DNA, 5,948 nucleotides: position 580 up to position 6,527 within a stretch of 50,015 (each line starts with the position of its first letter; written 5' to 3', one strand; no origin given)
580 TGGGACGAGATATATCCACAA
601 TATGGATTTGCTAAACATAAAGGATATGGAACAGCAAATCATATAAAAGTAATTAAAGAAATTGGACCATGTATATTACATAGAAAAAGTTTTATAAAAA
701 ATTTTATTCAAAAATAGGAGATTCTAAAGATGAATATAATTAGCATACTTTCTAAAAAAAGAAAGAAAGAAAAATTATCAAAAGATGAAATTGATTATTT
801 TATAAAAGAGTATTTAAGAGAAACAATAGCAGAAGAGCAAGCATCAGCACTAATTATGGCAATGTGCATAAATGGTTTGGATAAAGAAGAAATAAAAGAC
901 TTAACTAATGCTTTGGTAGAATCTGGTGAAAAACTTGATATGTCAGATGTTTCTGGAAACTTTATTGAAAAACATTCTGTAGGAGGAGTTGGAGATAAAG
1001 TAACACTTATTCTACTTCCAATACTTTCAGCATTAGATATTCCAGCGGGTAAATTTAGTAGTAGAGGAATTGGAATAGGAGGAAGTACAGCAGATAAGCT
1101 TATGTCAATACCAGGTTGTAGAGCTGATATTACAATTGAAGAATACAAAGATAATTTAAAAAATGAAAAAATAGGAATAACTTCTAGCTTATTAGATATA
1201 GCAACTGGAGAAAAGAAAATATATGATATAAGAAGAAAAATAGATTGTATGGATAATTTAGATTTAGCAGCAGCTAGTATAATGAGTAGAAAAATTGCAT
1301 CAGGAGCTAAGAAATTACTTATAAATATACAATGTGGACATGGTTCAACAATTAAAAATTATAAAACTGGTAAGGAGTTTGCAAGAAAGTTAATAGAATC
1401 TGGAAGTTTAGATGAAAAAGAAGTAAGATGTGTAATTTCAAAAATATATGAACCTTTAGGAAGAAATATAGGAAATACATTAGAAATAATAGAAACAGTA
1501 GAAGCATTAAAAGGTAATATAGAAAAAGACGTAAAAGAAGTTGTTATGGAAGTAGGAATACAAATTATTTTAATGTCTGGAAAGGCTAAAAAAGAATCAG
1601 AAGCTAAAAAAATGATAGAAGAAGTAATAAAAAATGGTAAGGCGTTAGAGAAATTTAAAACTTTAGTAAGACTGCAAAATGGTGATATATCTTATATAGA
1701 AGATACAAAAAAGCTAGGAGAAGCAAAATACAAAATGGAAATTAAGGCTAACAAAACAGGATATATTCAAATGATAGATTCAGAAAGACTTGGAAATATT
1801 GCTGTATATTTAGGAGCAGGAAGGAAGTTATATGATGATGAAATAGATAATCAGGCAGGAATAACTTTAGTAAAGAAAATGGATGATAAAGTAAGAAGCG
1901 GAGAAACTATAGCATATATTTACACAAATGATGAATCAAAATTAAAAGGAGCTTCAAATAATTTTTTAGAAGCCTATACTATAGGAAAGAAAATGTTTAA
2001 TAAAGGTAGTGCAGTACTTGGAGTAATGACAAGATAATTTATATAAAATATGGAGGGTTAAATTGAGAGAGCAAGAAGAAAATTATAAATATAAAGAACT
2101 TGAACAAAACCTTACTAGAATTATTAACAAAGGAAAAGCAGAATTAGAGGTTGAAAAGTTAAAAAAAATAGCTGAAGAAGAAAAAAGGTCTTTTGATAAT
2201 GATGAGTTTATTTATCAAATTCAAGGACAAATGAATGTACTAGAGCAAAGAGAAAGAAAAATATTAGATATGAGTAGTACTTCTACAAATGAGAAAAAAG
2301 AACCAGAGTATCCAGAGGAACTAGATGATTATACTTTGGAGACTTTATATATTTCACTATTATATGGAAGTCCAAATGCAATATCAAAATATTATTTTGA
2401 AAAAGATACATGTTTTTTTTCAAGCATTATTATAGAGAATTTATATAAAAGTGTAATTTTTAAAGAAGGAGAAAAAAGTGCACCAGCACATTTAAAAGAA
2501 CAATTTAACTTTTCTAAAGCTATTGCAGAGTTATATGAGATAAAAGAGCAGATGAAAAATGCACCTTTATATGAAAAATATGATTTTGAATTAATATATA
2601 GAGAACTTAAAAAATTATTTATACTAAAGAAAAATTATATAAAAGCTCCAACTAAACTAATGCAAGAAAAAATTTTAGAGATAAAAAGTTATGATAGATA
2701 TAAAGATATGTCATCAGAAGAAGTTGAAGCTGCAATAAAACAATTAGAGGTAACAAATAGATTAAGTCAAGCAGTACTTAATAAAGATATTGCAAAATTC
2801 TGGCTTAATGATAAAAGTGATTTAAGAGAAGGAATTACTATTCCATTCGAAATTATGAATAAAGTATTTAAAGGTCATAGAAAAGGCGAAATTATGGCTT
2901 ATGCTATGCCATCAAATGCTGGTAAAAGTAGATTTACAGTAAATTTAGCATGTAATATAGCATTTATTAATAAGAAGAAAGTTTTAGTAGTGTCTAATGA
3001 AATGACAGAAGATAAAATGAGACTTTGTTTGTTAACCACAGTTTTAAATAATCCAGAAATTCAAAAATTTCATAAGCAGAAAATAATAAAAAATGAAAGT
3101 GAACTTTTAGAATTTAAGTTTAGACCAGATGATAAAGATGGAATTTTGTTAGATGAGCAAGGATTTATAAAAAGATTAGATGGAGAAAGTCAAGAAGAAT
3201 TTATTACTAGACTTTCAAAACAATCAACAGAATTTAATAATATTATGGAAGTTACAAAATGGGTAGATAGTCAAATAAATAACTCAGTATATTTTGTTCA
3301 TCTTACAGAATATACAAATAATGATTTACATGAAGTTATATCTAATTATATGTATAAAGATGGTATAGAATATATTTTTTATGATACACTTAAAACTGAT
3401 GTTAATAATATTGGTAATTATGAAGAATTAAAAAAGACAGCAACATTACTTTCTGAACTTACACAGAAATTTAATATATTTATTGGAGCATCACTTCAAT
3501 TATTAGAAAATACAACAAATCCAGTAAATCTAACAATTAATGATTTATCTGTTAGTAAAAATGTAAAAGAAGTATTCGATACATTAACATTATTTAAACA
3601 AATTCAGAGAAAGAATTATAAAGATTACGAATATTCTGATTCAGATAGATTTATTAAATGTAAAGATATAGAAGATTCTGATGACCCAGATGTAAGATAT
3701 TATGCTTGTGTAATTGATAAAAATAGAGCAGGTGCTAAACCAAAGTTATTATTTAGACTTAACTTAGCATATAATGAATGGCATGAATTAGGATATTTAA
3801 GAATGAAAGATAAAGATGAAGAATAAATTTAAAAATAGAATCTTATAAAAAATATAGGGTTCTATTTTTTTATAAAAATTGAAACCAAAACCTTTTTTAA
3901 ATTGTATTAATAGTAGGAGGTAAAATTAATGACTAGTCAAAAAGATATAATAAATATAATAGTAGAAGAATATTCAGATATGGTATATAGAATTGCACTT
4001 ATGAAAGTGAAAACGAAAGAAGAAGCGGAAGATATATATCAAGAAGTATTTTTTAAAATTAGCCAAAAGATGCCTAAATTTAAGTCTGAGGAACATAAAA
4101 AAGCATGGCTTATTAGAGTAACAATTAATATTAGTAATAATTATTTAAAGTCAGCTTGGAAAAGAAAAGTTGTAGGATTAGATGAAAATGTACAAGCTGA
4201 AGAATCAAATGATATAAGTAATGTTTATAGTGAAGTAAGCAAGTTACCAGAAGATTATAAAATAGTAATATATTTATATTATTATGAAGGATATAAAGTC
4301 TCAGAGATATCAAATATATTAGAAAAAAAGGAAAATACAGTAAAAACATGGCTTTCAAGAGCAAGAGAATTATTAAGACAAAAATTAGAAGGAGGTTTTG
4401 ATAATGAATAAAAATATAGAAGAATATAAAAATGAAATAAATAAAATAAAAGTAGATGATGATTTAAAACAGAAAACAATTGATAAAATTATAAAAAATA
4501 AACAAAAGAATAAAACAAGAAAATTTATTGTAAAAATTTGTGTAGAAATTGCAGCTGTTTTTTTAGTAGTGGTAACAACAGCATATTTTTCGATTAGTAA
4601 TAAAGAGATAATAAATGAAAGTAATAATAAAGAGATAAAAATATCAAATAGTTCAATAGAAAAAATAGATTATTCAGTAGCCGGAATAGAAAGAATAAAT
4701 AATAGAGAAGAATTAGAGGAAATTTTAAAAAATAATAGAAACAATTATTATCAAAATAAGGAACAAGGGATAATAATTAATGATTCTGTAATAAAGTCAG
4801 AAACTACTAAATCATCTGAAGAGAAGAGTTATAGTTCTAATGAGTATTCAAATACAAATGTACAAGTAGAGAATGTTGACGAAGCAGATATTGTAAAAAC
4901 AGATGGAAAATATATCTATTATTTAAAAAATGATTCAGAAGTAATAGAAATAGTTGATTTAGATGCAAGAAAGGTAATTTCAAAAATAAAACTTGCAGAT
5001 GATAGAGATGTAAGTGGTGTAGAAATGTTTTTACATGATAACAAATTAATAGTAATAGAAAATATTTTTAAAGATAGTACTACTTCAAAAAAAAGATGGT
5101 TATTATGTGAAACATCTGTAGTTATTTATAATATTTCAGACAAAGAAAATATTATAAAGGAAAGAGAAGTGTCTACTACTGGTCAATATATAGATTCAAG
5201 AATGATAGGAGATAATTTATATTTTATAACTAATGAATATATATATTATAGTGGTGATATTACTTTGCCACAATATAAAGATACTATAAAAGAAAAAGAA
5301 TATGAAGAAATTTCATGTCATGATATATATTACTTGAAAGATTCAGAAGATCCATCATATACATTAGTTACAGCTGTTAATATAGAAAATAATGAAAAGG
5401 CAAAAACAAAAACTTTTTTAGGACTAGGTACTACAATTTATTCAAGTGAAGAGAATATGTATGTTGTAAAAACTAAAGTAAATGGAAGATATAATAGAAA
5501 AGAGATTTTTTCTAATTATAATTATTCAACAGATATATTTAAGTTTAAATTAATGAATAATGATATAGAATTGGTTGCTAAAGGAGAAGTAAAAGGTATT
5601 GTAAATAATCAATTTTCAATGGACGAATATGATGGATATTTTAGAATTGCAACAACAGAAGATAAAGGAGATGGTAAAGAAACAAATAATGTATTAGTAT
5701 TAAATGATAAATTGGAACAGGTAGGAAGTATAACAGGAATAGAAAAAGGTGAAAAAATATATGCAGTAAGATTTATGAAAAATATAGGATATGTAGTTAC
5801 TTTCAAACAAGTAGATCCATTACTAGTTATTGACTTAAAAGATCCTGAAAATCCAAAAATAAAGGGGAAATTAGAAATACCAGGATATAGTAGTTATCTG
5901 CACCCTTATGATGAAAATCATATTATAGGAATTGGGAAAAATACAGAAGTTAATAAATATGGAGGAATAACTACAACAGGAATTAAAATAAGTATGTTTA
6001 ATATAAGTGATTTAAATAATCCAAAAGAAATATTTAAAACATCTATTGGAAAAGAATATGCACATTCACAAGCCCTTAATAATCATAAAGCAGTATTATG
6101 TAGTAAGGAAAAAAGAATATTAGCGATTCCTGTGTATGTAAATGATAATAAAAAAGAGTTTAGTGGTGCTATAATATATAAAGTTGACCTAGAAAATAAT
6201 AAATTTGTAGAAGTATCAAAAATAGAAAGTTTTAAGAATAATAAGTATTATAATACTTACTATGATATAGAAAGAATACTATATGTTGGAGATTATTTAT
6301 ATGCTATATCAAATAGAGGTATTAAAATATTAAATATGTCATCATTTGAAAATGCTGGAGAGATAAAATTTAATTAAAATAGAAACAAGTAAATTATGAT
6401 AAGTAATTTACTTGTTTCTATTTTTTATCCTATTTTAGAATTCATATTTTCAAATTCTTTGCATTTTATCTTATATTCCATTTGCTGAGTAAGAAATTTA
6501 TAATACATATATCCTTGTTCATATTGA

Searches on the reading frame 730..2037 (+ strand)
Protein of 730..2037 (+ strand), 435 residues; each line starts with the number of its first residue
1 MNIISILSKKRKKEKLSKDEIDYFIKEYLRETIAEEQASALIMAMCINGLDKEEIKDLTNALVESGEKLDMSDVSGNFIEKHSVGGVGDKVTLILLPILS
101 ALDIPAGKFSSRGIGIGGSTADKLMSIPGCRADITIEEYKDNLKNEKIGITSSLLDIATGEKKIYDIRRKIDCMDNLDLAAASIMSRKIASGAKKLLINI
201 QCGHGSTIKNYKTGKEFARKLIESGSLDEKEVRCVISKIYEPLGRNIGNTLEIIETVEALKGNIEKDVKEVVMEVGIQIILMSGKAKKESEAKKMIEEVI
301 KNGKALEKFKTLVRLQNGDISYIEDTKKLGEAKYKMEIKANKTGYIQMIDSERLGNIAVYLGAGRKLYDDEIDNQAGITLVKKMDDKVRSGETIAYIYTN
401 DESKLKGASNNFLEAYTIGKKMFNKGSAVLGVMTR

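Call 68: search_protein_families(library=pfam, proteins=[window:730-2037:+], max_evalue=0.00001)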
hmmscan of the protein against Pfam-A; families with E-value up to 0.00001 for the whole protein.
window:730-2037:+ (435 aa): 3 families
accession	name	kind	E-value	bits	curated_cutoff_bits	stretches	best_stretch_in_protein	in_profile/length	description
PF07831.19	PYNP_C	-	4.8e-21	74.6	27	1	345-418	1-74/75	Pyrimidine nucleoside phosphorylase C-terminal domain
PF02885.22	Glycos_trans_3N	-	8e-17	61.2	26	1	5-66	2-63/63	Glycosyl transferase family, helical bundle domain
PF00591.27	Glycos_transf_3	-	1.8e-15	57.7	27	1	77-306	3-253/253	Glycosyl transferase family, a/b domain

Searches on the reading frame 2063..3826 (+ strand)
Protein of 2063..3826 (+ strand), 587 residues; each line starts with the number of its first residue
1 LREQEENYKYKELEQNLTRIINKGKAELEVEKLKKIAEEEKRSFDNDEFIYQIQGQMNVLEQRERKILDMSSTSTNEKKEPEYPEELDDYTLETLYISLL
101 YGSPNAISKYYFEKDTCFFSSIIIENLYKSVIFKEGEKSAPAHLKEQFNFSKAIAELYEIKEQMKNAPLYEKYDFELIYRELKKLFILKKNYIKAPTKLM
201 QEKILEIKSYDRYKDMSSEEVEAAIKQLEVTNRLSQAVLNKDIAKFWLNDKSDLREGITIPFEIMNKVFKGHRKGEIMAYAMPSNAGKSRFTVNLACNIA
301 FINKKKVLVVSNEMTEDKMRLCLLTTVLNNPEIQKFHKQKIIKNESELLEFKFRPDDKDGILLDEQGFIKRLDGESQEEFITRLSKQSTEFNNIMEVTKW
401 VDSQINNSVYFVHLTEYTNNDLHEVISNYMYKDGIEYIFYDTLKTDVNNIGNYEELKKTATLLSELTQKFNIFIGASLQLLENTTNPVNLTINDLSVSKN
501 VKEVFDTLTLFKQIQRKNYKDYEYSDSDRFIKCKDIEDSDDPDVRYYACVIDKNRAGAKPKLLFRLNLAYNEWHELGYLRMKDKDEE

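Call 68: search_protein_families(library=pfam, proteins=[window:2063-3826:+], max_evalue=0.00001)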
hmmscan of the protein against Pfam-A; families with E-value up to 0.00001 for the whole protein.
window:2063-3826:+ (587 aa): 1 family
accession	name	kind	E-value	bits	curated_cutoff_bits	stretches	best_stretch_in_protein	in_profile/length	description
PF03796.21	DnaB_C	-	9.2e-08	32.2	27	1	257-342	1-85/255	DnaB-like helicase C terminal domain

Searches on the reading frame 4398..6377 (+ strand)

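Call 68: search_protein_families(library=pfam, proteins=[window:4398-6377:+], max_evalue=0.00001)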
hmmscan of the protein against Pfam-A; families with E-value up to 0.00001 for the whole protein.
window:4398-6377:+ (659 aa): 1 family
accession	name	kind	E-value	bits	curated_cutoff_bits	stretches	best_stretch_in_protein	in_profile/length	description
PF09826.15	Beta_propel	-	9.9e-155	516.6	22.4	1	150-649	1-494/495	Beta propeller domain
